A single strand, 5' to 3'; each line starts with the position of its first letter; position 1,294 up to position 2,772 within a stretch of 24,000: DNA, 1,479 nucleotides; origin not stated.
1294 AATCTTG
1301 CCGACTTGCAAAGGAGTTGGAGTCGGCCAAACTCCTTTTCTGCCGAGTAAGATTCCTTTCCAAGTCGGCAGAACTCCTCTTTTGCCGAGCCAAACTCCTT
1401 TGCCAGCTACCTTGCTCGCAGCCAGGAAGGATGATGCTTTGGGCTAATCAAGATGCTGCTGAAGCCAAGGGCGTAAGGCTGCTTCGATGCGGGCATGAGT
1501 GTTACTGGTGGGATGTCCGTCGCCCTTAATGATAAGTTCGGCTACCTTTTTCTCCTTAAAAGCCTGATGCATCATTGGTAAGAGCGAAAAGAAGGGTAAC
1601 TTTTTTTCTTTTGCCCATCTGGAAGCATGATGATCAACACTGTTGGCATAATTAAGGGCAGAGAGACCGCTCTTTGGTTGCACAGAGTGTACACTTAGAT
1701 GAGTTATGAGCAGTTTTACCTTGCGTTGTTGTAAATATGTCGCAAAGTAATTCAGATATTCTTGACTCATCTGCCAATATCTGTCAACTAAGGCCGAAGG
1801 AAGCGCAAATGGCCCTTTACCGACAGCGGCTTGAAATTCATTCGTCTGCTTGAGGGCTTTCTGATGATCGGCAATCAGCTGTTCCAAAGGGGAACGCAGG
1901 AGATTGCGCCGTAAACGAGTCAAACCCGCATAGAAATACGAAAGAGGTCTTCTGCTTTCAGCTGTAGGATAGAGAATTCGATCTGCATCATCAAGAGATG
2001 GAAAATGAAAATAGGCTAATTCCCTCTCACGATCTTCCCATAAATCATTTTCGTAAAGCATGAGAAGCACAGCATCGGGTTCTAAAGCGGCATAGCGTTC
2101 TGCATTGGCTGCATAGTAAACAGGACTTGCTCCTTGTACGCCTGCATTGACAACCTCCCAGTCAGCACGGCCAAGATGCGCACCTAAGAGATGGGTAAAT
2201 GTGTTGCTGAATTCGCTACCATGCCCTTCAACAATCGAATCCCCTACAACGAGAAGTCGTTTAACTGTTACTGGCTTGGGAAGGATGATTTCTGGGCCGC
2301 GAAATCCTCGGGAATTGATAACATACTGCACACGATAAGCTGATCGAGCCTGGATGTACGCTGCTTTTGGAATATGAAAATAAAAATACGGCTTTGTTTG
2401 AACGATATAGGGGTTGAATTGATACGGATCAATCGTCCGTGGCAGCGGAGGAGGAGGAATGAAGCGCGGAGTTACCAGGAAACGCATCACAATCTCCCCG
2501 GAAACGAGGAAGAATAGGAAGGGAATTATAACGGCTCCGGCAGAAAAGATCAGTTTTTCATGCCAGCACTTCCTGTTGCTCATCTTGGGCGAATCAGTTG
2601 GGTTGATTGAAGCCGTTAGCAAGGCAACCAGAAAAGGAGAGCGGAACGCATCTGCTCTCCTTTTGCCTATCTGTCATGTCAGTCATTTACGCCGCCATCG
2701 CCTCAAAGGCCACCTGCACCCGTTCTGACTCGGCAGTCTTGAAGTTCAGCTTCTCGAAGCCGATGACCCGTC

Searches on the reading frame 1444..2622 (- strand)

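Call 25: search_protein_families(library=pfam, proteins=[window:1444-2622:-], max_evalue=0.001)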
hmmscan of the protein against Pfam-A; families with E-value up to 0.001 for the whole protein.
window:1444-2622:- (392 aa): 2 families
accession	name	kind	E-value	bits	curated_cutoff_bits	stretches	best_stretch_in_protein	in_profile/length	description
PF13472.12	Lipase_GDSL_2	-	8.5e-09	36.6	32.9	1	125-377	1-177/178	GDSL-like Lipase/Acylhydrolase family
PF00657.28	Lipase_GDSL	-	0.00035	21.2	23.6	0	124-297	2-156/208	GDSL-like Lipase/Acylhydrolase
